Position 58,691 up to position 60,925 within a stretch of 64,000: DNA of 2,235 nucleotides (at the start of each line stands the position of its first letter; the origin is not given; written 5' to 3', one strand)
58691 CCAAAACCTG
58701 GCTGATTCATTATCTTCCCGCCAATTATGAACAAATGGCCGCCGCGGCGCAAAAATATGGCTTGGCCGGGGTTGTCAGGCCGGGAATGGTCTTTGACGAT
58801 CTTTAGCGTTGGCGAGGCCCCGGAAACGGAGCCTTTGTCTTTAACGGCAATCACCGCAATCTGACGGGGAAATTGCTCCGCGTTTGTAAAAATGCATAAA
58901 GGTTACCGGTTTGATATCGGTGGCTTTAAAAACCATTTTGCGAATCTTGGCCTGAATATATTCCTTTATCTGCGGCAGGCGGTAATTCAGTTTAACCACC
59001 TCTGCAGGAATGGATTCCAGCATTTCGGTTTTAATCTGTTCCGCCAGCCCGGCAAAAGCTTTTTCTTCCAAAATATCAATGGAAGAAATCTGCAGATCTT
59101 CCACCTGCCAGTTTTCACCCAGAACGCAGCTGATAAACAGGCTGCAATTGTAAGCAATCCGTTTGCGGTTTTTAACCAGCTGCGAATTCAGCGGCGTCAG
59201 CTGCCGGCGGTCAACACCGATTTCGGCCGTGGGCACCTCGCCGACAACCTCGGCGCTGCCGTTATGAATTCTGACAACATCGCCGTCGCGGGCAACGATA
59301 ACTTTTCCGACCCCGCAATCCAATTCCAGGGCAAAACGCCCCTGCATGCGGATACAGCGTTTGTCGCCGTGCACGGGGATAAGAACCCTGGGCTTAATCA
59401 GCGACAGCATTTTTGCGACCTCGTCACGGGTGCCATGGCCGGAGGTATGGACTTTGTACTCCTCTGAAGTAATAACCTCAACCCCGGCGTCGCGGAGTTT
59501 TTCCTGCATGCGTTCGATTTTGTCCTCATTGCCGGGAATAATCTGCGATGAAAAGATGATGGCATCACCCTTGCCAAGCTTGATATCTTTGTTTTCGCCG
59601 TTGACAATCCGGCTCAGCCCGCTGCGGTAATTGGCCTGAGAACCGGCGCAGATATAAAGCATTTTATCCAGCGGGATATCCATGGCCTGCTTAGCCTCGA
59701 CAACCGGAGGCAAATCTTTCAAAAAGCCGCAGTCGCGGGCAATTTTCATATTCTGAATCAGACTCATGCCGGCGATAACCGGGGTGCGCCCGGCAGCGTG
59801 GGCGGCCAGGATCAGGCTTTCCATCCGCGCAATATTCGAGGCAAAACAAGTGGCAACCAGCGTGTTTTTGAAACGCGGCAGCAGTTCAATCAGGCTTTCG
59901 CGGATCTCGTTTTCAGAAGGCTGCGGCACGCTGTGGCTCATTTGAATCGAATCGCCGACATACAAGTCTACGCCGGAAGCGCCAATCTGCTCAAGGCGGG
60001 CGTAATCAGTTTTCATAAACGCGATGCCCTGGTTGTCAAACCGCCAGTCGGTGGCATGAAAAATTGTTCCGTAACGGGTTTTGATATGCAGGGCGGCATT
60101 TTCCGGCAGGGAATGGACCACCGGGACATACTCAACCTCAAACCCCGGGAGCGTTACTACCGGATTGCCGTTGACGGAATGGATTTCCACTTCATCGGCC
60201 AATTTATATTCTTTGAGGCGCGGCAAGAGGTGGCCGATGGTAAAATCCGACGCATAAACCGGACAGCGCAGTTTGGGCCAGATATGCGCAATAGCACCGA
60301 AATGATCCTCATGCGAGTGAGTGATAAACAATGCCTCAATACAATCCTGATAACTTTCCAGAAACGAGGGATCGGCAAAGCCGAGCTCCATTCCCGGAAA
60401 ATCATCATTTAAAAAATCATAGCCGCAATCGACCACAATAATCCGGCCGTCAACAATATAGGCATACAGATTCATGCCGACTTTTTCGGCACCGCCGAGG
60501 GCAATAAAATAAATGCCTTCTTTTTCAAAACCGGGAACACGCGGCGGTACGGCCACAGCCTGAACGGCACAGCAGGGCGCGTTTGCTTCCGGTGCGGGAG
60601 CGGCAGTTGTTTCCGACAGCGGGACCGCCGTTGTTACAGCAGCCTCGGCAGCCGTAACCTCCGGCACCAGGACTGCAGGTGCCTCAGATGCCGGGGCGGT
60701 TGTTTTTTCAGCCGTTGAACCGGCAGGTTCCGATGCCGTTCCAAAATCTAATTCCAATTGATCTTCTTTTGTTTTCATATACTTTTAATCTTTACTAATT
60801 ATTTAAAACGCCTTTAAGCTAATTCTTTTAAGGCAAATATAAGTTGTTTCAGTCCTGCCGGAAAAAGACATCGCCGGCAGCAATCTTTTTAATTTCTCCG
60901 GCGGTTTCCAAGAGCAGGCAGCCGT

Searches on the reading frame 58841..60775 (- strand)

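Call 83: search_protein_families(library=pfam, proteins=[window:58841-60775:-], max_evalue=0.001)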
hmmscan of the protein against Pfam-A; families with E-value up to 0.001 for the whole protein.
window:58841-60775:- (644 aa): 4 families
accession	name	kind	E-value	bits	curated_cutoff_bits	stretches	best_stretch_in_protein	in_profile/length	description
PF22505.1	RNase_J_b_CASP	-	1e-30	106.5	27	1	306-427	4-126/126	Ribonuclease J, beta-CASP domain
PF12706.13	Lactamase_B_2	-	6.5e-12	45.9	27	1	112-247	2-147/200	Beta-lactamase superfamily domain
PF07521.17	RMMBL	-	7.6e-08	32.7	21.6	1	441-473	10-43/63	Zn-dependent metallo-hydrolase RNA specificity domain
PF00753.33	Lactamase_B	-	2.4e-07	31.3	22.7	1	106-243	9-149/196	Metallo-beta-lactamase superfamily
